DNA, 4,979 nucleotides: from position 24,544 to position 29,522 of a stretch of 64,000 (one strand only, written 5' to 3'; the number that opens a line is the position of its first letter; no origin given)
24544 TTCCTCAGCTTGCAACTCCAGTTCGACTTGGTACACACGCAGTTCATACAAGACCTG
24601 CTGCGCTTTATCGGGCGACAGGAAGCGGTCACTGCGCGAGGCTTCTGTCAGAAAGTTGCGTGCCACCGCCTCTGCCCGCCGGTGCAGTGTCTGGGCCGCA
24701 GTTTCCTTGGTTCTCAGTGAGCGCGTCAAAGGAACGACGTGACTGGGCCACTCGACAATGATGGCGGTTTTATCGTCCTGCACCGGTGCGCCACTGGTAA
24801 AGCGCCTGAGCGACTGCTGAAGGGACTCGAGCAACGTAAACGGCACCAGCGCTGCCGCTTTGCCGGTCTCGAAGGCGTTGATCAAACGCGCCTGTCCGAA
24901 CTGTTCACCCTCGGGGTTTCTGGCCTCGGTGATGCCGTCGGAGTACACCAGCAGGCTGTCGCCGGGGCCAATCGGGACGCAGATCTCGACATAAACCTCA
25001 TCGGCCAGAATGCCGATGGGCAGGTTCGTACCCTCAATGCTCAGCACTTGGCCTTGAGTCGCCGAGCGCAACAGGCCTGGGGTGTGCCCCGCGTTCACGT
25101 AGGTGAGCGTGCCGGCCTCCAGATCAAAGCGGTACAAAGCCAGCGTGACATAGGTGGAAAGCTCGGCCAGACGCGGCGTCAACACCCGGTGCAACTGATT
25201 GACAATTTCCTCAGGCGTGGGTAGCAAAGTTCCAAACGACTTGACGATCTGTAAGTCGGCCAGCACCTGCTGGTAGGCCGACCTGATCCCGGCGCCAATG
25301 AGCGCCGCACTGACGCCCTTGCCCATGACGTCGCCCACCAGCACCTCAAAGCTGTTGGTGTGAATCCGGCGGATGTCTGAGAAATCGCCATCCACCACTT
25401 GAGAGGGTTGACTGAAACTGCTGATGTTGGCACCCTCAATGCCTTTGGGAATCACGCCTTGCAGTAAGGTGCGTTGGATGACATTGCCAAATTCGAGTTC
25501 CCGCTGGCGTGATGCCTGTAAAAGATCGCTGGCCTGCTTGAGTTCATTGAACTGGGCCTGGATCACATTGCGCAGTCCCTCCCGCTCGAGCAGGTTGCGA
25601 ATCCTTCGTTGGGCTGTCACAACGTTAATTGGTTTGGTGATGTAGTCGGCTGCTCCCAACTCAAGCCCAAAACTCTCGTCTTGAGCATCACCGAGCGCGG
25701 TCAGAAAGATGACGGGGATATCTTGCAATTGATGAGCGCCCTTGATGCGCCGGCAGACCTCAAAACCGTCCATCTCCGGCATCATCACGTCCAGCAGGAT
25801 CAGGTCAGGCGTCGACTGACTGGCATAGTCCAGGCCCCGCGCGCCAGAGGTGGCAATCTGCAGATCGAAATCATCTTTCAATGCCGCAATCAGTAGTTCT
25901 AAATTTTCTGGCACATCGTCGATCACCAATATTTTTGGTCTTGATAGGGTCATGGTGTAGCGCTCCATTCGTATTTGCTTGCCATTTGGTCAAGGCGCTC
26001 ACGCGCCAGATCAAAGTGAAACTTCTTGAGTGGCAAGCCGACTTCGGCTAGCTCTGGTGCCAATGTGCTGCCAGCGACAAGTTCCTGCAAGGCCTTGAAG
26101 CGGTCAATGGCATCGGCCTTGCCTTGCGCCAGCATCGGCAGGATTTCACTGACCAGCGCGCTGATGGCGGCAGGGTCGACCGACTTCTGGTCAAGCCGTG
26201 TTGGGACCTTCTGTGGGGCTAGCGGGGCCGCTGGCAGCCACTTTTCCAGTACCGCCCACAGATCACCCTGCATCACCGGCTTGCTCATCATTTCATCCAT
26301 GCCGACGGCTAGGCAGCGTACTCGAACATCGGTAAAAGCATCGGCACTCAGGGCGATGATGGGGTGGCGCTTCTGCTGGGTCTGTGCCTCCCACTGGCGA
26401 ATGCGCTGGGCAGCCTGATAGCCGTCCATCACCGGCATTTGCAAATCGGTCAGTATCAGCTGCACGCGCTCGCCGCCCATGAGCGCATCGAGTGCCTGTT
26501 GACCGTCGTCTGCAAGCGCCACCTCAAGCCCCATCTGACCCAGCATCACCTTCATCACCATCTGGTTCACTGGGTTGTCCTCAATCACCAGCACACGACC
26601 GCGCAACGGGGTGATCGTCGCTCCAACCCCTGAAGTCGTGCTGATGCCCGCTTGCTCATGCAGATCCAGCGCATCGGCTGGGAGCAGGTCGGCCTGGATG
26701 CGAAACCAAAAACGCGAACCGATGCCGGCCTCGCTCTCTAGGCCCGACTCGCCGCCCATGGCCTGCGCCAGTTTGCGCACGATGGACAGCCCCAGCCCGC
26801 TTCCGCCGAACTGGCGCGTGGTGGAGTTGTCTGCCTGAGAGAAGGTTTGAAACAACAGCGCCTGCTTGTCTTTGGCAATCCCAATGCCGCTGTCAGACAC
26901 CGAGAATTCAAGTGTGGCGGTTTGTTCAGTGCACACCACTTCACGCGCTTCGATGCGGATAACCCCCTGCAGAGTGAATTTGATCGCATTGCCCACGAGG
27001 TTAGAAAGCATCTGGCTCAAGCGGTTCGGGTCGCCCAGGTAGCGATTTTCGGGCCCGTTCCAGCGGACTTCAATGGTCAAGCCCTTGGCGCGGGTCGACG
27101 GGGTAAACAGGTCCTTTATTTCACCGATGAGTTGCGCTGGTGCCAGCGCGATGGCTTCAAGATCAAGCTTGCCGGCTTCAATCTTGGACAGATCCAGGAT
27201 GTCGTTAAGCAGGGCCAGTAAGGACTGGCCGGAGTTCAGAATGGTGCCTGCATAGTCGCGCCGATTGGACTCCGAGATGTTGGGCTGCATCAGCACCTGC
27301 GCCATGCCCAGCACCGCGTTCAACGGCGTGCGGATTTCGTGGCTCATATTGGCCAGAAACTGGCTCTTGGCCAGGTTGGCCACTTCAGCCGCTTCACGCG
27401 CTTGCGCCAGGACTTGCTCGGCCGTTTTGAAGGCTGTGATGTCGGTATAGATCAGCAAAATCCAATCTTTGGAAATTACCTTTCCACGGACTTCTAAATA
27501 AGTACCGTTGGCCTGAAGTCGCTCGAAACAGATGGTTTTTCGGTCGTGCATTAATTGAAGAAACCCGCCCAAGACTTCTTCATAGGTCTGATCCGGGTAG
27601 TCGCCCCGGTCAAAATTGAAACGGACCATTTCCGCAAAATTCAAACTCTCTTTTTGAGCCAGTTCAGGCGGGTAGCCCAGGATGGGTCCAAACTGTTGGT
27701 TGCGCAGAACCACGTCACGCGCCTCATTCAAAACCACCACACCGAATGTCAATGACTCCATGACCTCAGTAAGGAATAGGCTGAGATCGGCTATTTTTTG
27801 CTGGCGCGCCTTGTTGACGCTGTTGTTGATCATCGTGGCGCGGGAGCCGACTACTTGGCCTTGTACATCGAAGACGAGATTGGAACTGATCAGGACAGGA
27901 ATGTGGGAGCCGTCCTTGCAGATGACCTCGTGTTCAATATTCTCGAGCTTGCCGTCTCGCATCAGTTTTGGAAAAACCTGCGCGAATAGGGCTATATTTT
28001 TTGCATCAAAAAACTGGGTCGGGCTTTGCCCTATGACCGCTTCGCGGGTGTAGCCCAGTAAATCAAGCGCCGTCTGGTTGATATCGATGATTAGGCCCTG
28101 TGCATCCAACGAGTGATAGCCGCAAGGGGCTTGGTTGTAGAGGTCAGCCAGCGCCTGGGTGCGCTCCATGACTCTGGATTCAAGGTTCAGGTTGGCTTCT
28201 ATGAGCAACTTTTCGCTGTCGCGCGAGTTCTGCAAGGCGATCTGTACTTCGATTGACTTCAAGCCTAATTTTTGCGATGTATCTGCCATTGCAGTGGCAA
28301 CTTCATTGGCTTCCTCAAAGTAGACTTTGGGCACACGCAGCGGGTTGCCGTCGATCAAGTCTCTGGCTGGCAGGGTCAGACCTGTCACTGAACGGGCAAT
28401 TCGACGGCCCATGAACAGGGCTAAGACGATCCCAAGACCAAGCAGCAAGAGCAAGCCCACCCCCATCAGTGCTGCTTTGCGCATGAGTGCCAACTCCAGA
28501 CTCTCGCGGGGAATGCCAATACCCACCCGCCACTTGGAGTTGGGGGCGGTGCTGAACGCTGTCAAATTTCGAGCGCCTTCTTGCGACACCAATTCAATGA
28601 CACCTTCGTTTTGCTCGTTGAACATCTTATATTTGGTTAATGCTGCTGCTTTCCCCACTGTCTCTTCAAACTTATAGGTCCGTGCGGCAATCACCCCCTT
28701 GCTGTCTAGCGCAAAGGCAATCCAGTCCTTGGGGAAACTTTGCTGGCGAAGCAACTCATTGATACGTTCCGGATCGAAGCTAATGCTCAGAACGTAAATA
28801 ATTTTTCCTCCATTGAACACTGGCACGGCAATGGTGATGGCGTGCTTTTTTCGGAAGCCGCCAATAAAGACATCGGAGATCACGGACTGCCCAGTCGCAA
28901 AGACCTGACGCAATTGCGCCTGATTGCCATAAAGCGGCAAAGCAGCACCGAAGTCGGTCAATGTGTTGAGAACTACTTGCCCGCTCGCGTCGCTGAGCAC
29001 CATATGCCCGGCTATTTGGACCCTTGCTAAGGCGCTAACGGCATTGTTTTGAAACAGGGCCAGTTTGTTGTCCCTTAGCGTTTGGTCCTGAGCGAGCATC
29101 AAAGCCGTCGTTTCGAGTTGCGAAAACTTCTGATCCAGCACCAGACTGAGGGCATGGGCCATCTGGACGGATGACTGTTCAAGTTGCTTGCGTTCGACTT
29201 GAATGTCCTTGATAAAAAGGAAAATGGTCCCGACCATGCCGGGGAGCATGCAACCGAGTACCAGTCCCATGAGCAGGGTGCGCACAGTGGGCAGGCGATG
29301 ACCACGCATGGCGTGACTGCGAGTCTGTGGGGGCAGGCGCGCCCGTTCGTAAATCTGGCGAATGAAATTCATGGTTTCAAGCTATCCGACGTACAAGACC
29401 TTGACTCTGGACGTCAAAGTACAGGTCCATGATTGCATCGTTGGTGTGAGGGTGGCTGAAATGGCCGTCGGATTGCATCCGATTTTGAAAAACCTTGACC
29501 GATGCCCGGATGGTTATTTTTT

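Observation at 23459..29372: Cache-type hybrid kinase translationally coupled to a REC-PP2C-GGDEF fusion, followed by STAS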

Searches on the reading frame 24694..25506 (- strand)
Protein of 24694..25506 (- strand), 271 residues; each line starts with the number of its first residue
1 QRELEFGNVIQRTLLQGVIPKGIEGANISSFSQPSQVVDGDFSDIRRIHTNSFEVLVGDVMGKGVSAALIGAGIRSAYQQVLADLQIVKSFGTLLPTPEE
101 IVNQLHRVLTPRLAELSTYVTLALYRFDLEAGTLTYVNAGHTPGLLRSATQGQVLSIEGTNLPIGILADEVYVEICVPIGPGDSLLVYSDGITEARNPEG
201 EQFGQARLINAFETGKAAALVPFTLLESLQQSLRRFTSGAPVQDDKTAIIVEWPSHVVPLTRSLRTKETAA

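Call 25: search_solved_structures(query=window:24694-25506:-, max_evalue=1, show_alignments=5)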
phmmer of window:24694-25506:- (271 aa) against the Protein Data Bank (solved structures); distinct sequences matched with E-value up to 1: 7.
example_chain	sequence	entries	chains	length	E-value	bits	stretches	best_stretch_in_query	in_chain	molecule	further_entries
3es2_A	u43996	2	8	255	1.5e-15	60.7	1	5-195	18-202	Probable two-component response regulator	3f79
3eq2_A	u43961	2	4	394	3.4e-15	59.5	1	5-194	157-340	Probable two-component response regulator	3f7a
5mqh_A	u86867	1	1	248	4.3e-10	42.8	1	101-258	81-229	Serine phosphatase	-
3t91_A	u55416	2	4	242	6.4e-10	42.3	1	99-258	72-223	Stage II sporulation protein E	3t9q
5ucg_A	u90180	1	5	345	3.4e-09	39.9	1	101-252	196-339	Stage II sporulation protein E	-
3ke6_A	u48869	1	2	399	7.4e-06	28.9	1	37-196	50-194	Protein Rv1364c/MT1410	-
6k4e_A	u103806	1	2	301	0.0002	24.3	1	4-247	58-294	Putative serine phosphatase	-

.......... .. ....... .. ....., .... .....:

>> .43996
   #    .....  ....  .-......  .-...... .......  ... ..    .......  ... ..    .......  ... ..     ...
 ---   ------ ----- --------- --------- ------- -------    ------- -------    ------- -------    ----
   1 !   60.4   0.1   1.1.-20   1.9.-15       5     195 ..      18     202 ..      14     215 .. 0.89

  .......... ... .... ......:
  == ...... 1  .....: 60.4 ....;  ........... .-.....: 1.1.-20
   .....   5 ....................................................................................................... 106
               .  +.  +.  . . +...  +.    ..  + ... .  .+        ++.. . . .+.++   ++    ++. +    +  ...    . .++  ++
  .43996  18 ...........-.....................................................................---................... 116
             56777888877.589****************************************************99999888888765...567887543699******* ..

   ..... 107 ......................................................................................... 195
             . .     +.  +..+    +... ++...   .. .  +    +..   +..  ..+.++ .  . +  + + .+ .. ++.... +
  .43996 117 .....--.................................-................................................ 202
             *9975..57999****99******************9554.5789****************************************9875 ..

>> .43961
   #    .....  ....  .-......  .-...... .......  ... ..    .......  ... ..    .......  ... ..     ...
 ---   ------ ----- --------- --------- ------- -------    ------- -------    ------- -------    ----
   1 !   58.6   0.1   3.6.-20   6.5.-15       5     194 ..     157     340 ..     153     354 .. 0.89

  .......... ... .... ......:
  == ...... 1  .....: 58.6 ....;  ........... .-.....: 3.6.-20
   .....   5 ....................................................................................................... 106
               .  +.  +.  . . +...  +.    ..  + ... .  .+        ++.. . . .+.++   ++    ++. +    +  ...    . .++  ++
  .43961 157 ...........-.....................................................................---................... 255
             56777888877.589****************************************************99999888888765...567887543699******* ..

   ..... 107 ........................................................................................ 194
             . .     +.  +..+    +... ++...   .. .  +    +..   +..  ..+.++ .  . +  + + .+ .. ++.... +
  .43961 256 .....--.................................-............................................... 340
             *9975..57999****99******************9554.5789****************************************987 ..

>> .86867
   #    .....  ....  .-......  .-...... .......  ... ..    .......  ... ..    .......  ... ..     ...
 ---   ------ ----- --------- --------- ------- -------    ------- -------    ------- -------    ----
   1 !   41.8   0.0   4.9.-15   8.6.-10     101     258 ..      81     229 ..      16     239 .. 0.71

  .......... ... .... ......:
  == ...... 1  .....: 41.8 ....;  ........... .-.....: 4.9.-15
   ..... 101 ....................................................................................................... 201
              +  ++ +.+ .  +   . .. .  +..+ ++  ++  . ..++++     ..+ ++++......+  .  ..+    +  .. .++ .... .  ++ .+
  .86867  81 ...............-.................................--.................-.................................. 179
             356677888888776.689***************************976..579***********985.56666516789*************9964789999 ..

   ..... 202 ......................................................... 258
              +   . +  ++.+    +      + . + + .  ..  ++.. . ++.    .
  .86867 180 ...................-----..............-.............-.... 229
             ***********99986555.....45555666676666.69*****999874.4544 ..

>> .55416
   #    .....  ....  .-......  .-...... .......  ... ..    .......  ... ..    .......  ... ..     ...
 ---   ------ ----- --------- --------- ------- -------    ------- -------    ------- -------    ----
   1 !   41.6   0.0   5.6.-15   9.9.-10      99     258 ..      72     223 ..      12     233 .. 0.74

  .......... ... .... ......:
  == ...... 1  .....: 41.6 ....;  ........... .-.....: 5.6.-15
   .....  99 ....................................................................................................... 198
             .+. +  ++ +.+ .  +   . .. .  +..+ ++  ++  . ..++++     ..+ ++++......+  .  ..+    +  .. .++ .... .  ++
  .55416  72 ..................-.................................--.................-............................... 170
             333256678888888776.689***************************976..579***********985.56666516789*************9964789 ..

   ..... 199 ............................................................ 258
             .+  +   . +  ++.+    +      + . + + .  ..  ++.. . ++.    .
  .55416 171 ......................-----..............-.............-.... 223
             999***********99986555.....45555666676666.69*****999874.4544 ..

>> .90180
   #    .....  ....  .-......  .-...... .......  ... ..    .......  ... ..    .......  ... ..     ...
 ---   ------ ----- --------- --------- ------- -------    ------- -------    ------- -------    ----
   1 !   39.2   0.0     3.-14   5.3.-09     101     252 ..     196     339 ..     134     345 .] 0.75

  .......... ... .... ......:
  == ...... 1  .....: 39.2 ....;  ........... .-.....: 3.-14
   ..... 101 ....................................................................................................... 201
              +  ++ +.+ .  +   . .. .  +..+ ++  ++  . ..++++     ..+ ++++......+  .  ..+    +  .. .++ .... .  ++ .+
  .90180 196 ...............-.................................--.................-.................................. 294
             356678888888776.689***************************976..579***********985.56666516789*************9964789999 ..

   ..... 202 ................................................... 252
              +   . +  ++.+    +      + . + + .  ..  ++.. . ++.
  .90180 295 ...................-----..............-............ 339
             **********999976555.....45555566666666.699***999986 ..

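Call 69: search_protein_representatives(protein=window:24724-25461:-)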
Query: 246 residues. Proteins with E-value up to 0.001 (for the whole library): 71946; up to 1e-10: 29359; up to 1e-30: 564. The best 150 are listed.
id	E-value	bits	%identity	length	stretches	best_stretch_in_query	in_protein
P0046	9.6e-120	414.8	77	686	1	1-246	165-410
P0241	9.0e-81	287.3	59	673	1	4-238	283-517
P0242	5.9e-80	284.6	57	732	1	4-236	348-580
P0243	6.7e-78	277.9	58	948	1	3-238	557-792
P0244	1.5e-77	276.7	57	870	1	2-236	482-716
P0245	4.0e-77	275.3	56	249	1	2-233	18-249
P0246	9.8e-77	274.1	55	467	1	1-238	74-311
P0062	9.0e-76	270.9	56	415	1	2-237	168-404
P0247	9.8e-76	270.8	55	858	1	2-238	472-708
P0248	7.1e-71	254.9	51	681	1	2-240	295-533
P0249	2.8e-69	249.7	54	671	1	2-236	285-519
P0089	5.1e-69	248.8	54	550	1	2-237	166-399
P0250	6.5e-69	248.5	53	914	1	4-238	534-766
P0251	1.1e-64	234.7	52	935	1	2-237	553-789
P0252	2.0e-64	233.8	49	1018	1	2-238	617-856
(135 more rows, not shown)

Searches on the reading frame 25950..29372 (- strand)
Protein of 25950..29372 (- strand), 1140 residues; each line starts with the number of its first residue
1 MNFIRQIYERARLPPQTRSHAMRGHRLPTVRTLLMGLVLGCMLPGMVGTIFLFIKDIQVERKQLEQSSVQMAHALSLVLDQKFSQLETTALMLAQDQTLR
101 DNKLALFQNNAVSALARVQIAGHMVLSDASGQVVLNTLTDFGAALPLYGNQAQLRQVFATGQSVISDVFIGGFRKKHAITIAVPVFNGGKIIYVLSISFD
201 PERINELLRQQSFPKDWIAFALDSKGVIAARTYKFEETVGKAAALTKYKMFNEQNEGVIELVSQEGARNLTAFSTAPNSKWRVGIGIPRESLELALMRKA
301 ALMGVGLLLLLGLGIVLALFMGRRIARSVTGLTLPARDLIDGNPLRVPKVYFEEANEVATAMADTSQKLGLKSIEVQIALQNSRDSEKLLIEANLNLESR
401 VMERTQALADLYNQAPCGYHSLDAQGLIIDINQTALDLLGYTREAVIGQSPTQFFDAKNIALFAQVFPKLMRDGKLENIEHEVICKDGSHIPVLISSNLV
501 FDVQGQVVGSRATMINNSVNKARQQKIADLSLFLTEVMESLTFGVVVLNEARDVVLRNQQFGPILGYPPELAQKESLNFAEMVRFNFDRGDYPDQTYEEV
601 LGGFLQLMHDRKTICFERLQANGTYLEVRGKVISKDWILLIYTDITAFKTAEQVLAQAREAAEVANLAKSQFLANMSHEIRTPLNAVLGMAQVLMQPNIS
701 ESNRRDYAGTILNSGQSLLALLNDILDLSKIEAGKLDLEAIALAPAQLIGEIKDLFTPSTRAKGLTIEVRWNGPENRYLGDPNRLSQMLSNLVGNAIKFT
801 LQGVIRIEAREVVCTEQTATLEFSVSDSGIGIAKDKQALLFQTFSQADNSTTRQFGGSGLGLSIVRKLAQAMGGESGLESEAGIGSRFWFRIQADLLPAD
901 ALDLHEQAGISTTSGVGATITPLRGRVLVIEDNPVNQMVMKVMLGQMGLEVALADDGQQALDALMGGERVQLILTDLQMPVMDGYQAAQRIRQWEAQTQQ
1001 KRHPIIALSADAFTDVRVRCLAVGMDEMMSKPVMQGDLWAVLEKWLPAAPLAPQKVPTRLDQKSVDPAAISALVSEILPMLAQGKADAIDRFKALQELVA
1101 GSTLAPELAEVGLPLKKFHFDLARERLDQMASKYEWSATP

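Call 3: search_protein_families(library=pfam, proteins=[window:25950-29372:-], max_evalue=0.01)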
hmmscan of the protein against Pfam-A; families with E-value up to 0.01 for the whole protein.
window:25950-29372:- (1140 aa): 11 families
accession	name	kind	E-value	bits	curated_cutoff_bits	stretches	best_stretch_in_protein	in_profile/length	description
PF02518.31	HATPase_c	-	9.9e-28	97.2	26.4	1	780-894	1-109/111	Histidine kinase-, DNA gyrase B-, and HSP90-like ATPase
PF00072.30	Response_reg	-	8.3e-23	81.1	30.2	1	927-1042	1-110/111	Response regulator receiver domain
PF00512.31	HisKA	-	9.8e-21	74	26.9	1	668-734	1-66/66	His Kinase A (phospho-acceptor) domain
PF12860.13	PAS_7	-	4.2e-19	69.2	27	1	539-653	2-115/115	PAS fold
PF13426.13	PAS_9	-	2.8e-16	60.1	27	1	417-516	2-100/103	PAS domain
PF02743.24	dCache_1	-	8.7e-15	55.3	45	1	61-285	4-239/240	Cache domain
PF00989.32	PAS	-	1.7e-14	54.2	22.6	1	411-509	6-105/113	PAS fold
PF08448.16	PAS_4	-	1.6e-09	38.4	23.1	1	413-509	2-97/110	PAS fold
PF13188.13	PAS_8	-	1.3e-07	31.6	21.8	1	408-450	3-46/65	PAS domain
PF08447.18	PAS_3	-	1.2e-06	29.1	25.6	1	428-509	1-84/89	PAS fold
PF24820.1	Diguanyl_cycl_sensor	-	0.0052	17.1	28.1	0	423-496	13-92/109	Diguanylate cyclase-like sensor domain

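Call 4: search_protein_families(library=ncbifam, proteins=[window:25950-29372:-], max_evalue=0.01)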
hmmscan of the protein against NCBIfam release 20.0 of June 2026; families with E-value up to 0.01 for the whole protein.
window:25950-29372:- (1140 aa): 136 families (the best 25 are shown)
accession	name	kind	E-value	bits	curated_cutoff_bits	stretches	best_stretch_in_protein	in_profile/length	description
TIGR02956.1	TMAO_torS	equivalog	1.2e-103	348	676.5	1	656-1049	451-823/967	TMAO reductase system sensor histidine kinase/response regulator TorS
NF008318.0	PRK11107.1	equivalog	6.2e-101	338.9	890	2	657-903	281-527/920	two-component sensor histidine kinase BarA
NF041947.1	LuxQ_Vibrio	equivalog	3.2e-91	306.5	1200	1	641-1043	444-836/843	quorum-sensing autoinducer 2 sensor kinase/phosphatase LuxQ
NF045901.1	HisKinLetSLeg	equivalog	1.2e-80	271.6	1650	2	661-903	285-527/906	two-component system sensor histidine kinase LetS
NF008099.0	PRK10841.1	equivalog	6e-74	249.3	920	2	641-892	442-688/949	two-component system sensor histidine kinase RcsC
NF011874.0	PRK15347.1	equivalog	1.1e-72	245.4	852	2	653-892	382-612/921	two component system sensor kinase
NF008302.0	PRK11091.1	equivalog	6.7e-71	239.5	838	1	657-1058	271-655/779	aerobic respiration two-component sensor histidine kinase ArcB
NF038297.2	hybrid_HK_HrmK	equivalog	1.7e-70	238.4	725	1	643-1042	209-604/607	hybrid histidine kinase/response regulator HrmK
NF008543.0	PRK11466.1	equivalog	2.2e-61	207.8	982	1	656-1046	431-798/914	TMAO reductase system sensor histidine kinase/response regulator TorS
NF007420.1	PRK09959.1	equivalog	2.4e-59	200.9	1995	1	642-1081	685-1109/1197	acid-sensing system histidine kinase EvgS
NF046044.1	PnpS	equivalog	3.9e-53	180.9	400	1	516-892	40-389/390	two-component system histidine kinase PnpS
NF041832.1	near_NosP_CTERM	subfamily_domain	9.3e-49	166.4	400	1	663-1043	1-367/370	NahK/ErcS family hybrid sensor histidine kinase/response regulator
NF047874.1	MASE3_PAS_HK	subfamily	2e-48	165.7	560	1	521-900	254-631/655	MASE3 domain-containing sensor histidine kinase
TIGR02966.1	phoR_proteo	equivalog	1.7e-43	149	334.2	1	538-891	12-332/333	phosphate regulon sensor histidine kinase PhoR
NF047465.1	hybrid_HK_LvrA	exception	1.7e-43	148.8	1200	1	666-1038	199-576/819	hybrid histidine kinase/response regulator LvrA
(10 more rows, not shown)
